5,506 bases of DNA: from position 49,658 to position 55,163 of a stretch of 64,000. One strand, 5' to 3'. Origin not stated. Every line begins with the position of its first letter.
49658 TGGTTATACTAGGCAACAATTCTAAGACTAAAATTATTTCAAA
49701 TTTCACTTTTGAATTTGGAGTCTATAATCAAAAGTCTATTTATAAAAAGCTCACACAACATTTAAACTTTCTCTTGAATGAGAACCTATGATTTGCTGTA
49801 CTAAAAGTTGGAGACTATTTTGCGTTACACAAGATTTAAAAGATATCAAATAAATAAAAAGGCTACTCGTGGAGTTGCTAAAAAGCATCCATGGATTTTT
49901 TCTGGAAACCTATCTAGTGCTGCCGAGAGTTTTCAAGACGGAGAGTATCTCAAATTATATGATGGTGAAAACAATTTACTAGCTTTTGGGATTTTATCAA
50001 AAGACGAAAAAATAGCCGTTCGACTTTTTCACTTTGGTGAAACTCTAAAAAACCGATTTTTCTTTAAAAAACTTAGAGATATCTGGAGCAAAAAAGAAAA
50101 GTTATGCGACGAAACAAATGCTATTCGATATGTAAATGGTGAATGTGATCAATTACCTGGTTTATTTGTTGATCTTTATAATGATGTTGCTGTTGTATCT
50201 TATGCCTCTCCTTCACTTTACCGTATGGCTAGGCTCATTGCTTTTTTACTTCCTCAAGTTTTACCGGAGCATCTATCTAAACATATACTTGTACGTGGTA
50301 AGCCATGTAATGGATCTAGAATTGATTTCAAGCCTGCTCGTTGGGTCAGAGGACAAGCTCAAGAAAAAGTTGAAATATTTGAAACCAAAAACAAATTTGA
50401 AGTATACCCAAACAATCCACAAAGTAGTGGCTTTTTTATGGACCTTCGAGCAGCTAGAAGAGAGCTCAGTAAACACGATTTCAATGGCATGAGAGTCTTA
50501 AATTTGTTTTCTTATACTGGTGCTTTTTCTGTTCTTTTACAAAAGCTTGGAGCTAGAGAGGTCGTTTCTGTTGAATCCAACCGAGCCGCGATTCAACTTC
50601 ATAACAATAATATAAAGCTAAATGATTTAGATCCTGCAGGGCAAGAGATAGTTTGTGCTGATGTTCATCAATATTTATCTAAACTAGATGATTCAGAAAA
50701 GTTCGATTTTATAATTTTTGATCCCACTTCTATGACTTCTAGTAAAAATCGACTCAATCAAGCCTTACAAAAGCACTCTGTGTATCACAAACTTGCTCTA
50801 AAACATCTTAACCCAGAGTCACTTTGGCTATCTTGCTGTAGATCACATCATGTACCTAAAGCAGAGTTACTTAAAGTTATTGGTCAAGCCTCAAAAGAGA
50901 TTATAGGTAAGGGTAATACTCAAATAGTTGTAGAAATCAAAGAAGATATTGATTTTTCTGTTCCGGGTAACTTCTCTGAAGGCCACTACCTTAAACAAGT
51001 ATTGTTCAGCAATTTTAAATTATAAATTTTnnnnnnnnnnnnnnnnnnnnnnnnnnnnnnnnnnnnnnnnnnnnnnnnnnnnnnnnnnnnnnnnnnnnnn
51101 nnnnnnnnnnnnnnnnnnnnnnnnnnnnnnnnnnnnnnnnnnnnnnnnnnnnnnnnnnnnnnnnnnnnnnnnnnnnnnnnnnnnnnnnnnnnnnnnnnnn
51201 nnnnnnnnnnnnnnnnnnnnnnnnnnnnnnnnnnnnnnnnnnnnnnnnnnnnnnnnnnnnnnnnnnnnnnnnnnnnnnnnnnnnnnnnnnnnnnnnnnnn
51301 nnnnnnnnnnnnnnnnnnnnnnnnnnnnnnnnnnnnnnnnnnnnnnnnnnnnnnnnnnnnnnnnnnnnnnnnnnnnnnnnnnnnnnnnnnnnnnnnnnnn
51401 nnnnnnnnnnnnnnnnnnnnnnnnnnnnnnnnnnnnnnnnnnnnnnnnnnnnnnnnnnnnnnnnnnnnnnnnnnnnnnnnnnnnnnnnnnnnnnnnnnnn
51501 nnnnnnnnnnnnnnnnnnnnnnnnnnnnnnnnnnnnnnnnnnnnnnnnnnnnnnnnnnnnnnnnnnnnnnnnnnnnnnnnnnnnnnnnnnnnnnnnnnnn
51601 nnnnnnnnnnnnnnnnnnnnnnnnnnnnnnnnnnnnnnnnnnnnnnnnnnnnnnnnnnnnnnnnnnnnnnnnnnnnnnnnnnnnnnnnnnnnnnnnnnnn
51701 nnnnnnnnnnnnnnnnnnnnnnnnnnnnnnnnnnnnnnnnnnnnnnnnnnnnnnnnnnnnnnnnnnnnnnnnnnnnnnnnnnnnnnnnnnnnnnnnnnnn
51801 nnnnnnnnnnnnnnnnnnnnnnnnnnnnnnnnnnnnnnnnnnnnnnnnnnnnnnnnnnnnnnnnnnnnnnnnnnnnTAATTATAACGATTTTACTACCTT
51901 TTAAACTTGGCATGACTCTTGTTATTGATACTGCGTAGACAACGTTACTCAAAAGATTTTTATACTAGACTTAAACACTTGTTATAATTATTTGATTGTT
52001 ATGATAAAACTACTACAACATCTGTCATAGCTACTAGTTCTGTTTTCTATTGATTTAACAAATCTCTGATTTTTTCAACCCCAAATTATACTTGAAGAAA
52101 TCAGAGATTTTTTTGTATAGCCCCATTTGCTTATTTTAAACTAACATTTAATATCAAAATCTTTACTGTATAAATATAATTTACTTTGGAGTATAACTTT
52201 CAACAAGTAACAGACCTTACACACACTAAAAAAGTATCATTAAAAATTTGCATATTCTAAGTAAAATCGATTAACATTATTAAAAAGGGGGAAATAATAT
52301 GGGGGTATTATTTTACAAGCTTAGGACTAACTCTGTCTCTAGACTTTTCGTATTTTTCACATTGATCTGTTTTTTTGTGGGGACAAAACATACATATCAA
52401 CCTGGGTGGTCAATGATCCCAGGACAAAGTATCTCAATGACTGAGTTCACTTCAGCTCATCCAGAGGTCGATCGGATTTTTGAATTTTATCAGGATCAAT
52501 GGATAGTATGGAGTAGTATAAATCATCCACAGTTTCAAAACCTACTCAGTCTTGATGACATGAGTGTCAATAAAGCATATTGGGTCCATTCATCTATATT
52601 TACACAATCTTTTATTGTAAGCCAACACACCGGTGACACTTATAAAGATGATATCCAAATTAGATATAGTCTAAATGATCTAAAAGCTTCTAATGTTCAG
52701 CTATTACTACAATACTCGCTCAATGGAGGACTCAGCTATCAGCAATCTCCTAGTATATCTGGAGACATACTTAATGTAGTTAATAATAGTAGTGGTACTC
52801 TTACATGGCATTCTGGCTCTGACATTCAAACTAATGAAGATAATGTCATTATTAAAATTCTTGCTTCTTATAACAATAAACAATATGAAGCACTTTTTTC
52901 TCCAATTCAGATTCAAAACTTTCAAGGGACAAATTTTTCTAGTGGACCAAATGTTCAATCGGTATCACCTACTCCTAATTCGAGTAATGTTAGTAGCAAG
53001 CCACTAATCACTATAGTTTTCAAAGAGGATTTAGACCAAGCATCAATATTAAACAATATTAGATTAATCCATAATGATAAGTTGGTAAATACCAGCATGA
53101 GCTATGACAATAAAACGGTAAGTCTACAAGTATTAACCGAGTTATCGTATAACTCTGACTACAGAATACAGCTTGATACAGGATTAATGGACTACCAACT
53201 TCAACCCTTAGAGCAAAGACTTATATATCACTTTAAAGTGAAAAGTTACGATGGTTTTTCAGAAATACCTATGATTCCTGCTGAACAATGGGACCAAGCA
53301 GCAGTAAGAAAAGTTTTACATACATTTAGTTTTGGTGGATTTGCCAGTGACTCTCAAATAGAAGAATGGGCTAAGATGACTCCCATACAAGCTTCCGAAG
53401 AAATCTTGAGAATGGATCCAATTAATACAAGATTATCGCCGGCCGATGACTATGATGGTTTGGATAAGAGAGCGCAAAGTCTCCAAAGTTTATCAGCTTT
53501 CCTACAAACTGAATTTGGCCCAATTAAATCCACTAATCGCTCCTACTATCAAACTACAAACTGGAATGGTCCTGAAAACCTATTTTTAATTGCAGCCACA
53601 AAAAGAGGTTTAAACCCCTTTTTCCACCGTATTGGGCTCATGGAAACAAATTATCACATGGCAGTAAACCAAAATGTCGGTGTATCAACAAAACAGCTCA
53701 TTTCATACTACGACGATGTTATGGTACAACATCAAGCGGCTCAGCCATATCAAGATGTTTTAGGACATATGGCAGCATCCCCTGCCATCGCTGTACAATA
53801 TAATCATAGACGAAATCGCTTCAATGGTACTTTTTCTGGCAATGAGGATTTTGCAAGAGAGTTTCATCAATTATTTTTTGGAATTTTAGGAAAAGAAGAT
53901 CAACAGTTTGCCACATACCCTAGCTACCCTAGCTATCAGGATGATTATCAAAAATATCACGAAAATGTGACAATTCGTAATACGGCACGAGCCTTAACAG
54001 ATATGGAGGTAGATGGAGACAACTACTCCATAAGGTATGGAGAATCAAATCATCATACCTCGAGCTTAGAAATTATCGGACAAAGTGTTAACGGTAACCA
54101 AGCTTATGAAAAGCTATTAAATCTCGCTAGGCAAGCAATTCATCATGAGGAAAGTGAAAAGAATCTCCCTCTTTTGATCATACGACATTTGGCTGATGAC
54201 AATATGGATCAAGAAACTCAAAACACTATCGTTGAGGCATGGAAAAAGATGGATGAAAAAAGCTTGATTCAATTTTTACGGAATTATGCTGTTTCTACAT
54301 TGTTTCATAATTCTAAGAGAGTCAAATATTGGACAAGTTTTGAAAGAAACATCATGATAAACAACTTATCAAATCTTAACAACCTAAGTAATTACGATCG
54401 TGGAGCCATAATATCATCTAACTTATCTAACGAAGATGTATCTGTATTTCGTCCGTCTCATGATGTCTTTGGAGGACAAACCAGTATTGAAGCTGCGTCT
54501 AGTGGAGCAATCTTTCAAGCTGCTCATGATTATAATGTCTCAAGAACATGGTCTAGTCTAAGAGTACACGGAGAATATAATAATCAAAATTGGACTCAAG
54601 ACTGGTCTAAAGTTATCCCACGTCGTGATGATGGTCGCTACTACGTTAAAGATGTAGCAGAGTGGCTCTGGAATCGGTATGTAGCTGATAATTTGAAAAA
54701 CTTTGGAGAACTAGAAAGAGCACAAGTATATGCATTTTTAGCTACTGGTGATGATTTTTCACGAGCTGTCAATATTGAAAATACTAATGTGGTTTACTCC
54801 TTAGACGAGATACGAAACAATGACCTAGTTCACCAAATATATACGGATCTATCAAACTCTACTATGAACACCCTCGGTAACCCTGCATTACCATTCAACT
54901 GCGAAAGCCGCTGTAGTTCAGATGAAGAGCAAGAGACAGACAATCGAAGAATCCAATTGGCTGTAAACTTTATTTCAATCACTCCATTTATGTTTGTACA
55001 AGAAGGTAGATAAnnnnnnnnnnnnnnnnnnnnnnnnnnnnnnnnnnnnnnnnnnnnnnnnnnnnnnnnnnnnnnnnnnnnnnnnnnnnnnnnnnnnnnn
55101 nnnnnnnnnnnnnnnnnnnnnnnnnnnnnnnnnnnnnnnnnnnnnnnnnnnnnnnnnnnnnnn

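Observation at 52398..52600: Shared Trp-rich N-terminal module in two large exported proteins (904-aa DUF1800 protein and 890-aa protein, twice)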

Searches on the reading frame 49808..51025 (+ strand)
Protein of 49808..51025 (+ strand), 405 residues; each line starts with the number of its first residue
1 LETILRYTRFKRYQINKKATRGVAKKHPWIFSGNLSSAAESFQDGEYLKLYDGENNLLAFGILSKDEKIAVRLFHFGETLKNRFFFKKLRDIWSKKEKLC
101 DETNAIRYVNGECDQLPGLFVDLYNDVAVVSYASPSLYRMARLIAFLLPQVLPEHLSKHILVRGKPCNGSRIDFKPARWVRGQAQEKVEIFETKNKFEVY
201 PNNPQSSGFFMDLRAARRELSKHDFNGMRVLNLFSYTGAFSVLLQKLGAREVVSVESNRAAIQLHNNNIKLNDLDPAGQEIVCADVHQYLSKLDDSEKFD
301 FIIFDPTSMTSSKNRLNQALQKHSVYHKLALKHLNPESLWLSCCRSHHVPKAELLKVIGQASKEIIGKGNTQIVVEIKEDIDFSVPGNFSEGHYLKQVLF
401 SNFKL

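Call 73: search_protein_families(library=pfam, proteins=[window:49808-51025:+], max_evalue=0.001)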
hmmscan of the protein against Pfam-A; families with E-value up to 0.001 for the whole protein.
window:49808-51025:+ (405 aa): 5 families
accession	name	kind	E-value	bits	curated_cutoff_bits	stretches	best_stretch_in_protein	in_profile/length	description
PF10672.15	Methyltrans_SAM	-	5.8e-18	65.6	27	1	175-322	73-219/286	S-adenosylmethionine-dependent methyltransferase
PF17785.7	PUA_3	-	3.9e-14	52.6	22.6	1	15-76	3-64/64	PUA-like domain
PF02475.24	TRM5-TYW2_MTfase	-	6.1e-08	33.2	28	1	213-309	23-115/164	TRM5/TYW2 methyltransferase domain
PF03602.21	Cons_hypoth95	-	5.1e-07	30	24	1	221-328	36-144/182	Conserved hypothetical protein 95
PF01728.25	FtsJ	-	0.00072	20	24.1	0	224-333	20-128/181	FtsJ-like methyltransferase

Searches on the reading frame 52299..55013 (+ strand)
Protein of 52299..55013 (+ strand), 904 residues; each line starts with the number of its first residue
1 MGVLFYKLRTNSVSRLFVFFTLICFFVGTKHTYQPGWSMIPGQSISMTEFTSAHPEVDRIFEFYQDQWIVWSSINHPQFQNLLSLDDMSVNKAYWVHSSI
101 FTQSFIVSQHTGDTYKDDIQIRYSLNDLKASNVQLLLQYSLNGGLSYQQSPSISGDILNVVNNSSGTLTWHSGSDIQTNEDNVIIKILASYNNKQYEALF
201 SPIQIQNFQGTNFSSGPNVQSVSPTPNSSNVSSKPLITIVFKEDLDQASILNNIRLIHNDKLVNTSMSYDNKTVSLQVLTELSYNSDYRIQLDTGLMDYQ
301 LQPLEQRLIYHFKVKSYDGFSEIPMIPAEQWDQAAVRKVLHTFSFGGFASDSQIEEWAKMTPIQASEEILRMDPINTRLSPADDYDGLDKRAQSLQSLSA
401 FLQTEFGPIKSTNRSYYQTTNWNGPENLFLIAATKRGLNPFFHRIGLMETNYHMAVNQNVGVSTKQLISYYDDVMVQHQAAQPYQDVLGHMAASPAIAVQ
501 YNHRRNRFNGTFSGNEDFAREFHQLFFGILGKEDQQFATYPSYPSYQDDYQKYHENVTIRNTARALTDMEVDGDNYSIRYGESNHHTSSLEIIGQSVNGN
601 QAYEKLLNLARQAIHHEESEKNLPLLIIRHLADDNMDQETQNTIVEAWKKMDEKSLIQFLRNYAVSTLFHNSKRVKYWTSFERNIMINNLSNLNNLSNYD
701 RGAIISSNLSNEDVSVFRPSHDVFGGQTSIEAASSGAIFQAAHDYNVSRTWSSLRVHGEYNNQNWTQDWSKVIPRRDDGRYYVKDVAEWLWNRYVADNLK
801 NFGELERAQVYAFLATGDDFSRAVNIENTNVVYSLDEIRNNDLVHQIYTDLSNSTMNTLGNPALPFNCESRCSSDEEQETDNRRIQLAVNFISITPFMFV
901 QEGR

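Call 3: search_protein_families(library=pfam, proteins=[window:52299-55013:+], max_evalue=1)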
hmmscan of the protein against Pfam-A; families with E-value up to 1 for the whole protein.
window:52299-55013:+ (904 aa): 3 families
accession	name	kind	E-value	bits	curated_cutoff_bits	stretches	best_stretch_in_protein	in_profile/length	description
PF08811.16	DUF1800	-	4.9e-15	56.1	26.1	1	340-673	3-294/419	Protein of unknown function (DUF1800)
PF13205.12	Big_5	-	7.8e-13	49.5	23.6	1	216-312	4-103/105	Bacterial Ig-like domain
PF18666.6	CBM64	-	0.096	13.2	25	1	759-792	36-69/74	Carbohydrate-binding module 64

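Call 4: search_protein_families(library=ncbifam, proteins=[window:52299-55013:+], max_evalue=1)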
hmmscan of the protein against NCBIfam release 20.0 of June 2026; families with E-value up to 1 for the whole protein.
window:52299-55013:+ (904 aa): 0 families

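Call 35: find_homologous_proteins(query=window:52299-55013:+, max_evalue=1e-10)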
Query window:52299-55013:+ (904 aa): 132 proteins with E <= 1e-10 among 4650 candidates; the best 120 are listed.
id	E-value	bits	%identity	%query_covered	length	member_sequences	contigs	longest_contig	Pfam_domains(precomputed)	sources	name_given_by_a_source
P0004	0.0e+0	1951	100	95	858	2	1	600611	PF13205.13,PF08811.17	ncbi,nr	ncbi:MAG: DUF1800 family protein [Candidatus Cloacimonetes bacterium]|nr:DUF1800 family protein [Can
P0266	5.6e-204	698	39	98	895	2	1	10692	PF08811.17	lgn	-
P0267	1.1e-198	680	39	99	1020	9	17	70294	PF13205.13,PF08811.17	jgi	-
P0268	3.3e-183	629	38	99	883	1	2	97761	PF13205.13,PF08811.17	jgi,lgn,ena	-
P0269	2.6e-178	613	38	99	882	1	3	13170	PF13205.13,PF08811.17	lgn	-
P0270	1.2e-176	608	38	98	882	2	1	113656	PF13205.13,PF08811.17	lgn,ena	-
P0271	2.3e-144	501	44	64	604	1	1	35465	PF08811.17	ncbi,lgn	-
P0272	1.4e-142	495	43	64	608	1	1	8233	PF08811.17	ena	-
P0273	3.2e-142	494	45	64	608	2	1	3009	PF08811.17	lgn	-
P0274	1.9e-138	481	43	66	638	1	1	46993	PF08811.17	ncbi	-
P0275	2.7e-138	481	44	64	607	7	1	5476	PF08811.17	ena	-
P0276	5.3e-138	480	43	64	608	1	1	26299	PF08811.17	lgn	-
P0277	1.5e-136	475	44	64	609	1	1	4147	PF08811.17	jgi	jgi:hypothetical protein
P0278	3.5e-135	470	43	64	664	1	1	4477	PF08811.17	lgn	-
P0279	3.8e-132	460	43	64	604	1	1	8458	PF08811.17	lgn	-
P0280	7.8e-132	459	42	64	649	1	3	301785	PF08811.17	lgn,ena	-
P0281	1.2e-131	459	44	64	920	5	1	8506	PF01839.30,PF13517.13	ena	-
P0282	5.1e-131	457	42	64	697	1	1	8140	PF08811.17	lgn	-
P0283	2.2e-129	451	41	64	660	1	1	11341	PF08811.17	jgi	jgi:hypothetical protein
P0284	8.1e-129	449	41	64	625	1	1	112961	PF08811.17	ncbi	-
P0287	6.8e-128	446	43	64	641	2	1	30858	PF08811.17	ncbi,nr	ncbi:MAG: DUF1800 family protein [Gammaproteobacteria bacterium]|nr:DUF1800 family protein [Gammapro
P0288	1.7e-127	445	41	64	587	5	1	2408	PF08811.17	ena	-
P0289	3.0e-127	444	41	64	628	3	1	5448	PF08811.17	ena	-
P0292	2.6e-126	441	42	64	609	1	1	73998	PF08811.17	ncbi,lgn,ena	-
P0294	2.9e-125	438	43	64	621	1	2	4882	PF08811.17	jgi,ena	-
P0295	4.4e-125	437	42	64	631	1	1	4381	PF08811.17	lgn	-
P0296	6.1e-125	437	42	64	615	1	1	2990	PF08811.17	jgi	-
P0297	1.0e-124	436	41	64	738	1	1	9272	PF08811.17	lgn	-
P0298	2.2e-124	435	42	64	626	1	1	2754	PF08811.17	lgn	-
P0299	2.1e-123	431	41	63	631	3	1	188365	PF08811.17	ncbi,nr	ncbi:MAG: DUF1800 family protein [Gammaproteobacteria bacterium]|nr:DUF1800 family protein [Gammapro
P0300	4.6e-123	430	42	64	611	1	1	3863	PF08811.17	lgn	-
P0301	8.6e-123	429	42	65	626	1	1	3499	PF08811.17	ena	-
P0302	1.8e-122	428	38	76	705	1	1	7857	PF08811.17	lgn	-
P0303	2.5e-122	428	42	64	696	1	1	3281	PF08811.17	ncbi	ncbi:MAG: DUF1800 family protein [Pseudomonadota bacterium]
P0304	3.8e-122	427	41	64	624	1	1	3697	PF08811.17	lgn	-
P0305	1.3e-120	422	42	64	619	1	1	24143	PF08811.17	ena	-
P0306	4.6e-120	420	42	63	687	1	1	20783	PF08811.17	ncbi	-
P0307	4.9e-120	420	40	66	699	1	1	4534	PF08811.17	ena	-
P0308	2.1e-119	418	42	64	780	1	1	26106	PF17829.8,PF08811.17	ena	-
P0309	2.6e-119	418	41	65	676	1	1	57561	PF08811.17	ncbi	-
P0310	2.7e-119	418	40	63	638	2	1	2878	PF08811.17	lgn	-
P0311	4.3e-119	417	40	65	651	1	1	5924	PF08811.17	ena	-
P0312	4.5e-119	417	40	66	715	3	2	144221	PF08811.17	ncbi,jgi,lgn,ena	-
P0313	1.7e-118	415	41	64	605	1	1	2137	PF08811.17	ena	-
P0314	1.9e-118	415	41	65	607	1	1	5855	PF08811.17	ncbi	-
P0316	3.5e-117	411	41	64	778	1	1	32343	PF17829.8,PF08811.17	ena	-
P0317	5.5e-117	410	41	64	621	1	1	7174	PF08811.17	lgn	-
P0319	1.9e-116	408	41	64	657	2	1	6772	PF08811.17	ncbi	-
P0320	3.1e-116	408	43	66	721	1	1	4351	PF08811.17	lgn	-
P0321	1.2e-115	406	42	64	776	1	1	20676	PF17829.8,PF08811.17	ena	-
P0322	2.9e-115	405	37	71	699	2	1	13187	PF08811.17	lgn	-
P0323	3.0e-115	404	40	64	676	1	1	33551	PF08811.17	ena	-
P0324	1.2e-114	402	40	64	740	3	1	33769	PF08811.17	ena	-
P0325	2.2e-113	398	40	64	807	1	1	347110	PF08811.17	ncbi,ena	-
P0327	5.2e-113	397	40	64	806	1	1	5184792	PF08811.17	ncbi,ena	-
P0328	5.7e-113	397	38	63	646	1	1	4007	PF08811.17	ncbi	-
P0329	7.3e-113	397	36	73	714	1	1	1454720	PF08811.17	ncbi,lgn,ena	-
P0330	1.7e-112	395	41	63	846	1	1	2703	PF13385.14,PF08811.17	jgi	jgi:hypothetical protein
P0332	3.3e-112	394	39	64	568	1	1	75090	PF08811.17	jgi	-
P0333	3.9e-112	394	41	64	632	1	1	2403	PF08811.17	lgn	-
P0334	1.5e-111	392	40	64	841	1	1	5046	PF13517.13,PF08811.17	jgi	jgi:ribosomal protein S16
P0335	3.7e-111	391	40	63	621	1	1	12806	PF08811.17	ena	-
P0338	6.7e-110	387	41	63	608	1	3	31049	PF08811.17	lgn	-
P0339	1.0e-107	380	38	63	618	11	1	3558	PF08811.17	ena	-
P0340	5.6e-107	377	39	64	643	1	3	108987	PF08811.17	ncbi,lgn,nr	ncbi:MAG: DUF1800 domain-containing protein [Saccharospirillum sp.]|nr:DUF1800 domain-containing pro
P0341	6.2e-107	377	38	63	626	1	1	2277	PF08811.17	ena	-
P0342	2.4e-106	375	38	63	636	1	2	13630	PF08811.17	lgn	-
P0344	7.0e-105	370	38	64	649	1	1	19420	PF08811.17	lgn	-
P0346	2.1e-104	369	38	64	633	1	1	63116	PF08811.17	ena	-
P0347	2.1e-104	369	38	64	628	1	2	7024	PF08811.17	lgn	-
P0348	2.2e-103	365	37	64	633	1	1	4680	PF08811.17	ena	-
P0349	2.7e-103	365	38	66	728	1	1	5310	PF18998.7,PF08811.17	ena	-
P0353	2.0e-100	355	36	64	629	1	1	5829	PF08811.17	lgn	-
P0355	4.0e-100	354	37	65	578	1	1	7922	PF08811.17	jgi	jgi:hypothetical protein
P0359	7.5e-99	350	34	66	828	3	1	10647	PF08811.17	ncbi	-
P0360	7.7e-99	350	36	63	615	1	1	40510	PF08811.17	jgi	-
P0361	9.8e-99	350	37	63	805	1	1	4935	PF08811.17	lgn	-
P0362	1.0e-98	350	44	46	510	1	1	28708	PF08811.17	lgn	-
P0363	1.8e-98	349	37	63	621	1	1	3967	PF08811.17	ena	-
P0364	2.6e-98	348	35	68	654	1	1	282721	PF08811.17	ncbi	-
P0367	7.5e-97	344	37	64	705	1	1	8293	PF08811.17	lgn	-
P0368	3.5e-96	341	36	65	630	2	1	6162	PF08811.17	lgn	-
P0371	7.2e-96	340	35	63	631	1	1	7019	PF08811.17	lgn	-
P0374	9.1e-95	337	36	64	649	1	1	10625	PF08811.17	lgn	-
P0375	5.2e-94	334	35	64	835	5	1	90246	PF08811.17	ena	-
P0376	5.7e-94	334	34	64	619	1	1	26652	PF08811.17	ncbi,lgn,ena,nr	ncbi:MAG TPA: DUF1800 family protein [Vineibacter sp.]|nr:DUF1800 family protein [Vineibacter sp.]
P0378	1.2e-93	333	36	63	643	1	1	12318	PF08811.17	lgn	-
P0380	1.7e-92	329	40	54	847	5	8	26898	PF08811.17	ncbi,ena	-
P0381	2.1e-92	329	36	65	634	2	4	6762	PF08811.17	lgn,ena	-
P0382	2.5e-92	329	35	63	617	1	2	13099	PF08811.17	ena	-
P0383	9.9e-92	327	34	64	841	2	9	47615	PF08811.17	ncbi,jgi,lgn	ncbi:MAG: hypothetical protein ACI9J2_001983 [Saprospiraceae bacterium]|jgi:hypothetical protein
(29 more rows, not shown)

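Call 78: search_protein_families(library=pfam, proteins=[P0278, P0297, P0266, P0268], max_evalue=0.001)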
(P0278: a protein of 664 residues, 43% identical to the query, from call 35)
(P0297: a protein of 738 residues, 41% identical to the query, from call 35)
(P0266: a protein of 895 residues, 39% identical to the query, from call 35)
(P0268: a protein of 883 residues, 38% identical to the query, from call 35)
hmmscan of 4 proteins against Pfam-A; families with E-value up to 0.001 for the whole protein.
P0278 (664 aa): 1 family
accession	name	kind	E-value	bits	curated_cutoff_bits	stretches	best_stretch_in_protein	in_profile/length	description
PF08811.16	DUF1800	-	1.3e-13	51.4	26.1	1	119-441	3-292/419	Protein of unknown function (DUF1800)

P0297 (738 aa): 1 family
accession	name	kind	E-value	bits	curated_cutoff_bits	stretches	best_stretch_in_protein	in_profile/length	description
PF08811.16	DUF1800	-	2.4e-17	63.7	26.1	1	207-590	12-358/419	Protein of unknown function (DUF1800)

P0266 (895 aa): 1 family
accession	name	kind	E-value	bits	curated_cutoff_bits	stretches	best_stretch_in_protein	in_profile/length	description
PF08811.16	DUF1800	-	4.1e-14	53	26.1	1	319-711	3-331/419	Protein of unknown function (DUF1800)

P0268 (883 aa): 2 families
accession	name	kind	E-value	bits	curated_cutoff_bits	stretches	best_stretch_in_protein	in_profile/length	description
PF08811.16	DUF1800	-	4.9e-11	42.9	26.1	1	323-636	3-268/419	Protein of unknown function (DUF1800)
PF13205.12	Big_5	-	4.1e-10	40.8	23.6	1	198-297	5-105/105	Bacterial Ig-like domain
